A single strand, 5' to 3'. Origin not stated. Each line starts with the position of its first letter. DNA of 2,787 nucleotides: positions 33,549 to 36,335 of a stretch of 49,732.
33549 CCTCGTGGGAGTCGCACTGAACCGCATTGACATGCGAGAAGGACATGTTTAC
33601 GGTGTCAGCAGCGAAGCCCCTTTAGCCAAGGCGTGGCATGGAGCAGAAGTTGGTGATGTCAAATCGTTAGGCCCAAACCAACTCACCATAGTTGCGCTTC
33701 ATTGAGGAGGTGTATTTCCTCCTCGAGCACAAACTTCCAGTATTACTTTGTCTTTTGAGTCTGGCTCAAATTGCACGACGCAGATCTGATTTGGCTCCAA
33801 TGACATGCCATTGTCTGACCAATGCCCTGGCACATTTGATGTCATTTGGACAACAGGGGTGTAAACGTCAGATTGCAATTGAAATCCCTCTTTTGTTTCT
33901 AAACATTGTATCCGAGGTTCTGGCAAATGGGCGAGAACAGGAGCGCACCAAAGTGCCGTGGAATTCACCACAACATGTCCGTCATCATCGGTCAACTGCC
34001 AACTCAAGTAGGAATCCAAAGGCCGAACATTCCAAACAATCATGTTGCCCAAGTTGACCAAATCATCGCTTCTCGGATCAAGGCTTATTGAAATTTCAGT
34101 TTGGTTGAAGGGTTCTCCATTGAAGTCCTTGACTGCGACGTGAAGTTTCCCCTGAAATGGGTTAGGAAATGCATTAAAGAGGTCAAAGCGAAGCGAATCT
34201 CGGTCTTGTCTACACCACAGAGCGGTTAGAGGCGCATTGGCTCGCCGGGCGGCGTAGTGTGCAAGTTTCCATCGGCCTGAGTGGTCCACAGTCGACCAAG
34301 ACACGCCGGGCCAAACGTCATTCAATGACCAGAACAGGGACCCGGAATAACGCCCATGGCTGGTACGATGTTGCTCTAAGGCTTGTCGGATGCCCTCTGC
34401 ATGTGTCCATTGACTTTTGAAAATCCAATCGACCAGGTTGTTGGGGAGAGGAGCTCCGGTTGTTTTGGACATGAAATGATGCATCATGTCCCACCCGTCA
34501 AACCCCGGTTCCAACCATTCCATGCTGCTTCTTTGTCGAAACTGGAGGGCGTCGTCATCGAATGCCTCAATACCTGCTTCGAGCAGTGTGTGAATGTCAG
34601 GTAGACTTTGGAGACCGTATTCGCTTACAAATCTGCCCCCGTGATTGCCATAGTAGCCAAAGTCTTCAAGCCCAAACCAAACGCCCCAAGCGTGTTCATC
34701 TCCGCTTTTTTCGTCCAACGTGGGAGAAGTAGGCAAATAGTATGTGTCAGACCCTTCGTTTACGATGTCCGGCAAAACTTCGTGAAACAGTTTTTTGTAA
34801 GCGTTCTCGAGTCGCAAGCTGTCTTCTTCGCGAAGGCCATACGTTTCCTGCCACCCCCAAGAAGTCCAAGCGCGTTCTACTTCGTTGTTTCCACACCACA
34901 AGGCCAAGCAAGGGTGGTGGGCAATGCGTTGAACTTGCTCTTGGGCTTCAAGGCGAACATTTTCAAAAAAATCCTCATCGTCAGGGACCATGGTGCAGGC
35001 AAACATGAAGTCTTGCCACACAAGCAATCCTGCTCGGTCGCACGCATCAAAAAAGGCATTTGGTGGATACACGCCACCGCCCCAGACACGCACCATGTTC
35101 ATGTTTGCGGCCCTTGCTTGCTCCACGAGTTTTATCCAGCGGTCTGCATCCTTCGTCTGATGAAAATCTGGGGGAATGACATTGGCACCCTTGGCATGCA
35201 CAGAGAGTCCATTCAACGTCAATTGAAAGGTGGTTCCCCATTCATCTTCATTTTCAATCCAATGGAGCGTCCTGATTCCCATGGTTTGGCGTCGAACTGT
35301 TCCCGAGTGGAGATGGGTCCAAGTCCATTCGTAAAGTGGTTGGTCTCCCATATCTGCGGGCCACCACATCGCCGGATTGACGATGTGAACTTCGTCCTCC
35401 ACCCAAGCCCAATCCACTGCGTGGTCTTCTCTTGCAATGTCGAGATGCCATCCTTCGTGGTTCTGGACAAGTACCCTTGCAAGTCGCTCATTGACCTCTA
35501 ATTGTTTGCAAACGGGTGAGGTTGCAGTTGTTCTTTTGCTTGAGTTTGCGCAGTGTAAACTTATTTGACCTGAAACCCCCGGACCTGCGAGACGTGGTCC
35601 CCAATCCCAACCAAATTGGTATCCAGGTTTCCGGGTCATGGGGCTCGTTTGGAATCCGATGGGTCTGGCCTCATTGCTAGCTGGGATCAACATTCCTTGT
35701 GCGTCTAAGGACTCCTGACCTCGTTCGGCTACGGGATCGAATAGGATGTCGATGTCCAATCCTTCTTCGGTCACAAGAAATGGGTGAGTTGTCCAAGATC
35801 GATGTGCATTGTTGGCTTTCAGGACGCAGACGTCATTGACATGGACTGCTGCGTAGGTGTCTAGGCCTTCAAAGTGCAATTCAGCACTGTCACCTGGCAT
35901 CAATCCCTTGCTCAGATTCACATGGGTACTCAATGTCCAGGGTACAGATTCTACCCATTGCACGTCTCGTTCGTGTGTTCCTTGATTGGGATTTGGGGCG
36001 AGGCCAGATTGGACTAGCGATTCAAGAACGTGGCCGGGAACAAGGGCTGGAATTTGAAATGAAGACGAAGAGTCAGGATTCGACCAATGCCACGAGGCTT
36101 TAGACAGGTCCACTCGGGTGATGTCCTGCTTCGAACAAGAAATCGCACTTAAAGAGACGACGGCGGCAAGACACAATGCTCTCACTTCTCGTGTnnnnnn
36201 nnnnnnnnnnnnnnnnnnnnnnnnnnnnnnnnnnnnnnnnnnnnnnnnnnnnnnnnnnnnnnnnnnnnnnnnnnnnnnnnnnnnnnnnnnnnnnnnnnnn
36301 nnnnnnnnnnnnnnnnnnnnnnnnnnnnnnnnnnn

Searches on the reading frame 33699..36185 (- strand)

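Call 12: search_protein_families(library=pfam, proteins=[window:33699-36185:-], max_evalue=0.001)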
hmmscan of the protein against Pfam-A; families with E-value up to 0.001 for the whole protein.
window:33699-36185:- (828 aa): 2 families
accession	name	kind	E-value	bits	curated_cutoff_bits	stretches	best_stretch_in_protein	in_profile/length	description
PF22666.2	Glyco_hydro_2_N2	-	3.8e-32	112.1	27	1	32-204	1-165/167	Glycosyl hydrolase 2 galactose-binding domain-like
PF17753.7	Ig_mannosidase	-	1.9e-05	24.7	22.6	1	766-811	17-63/81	Ig-fold domain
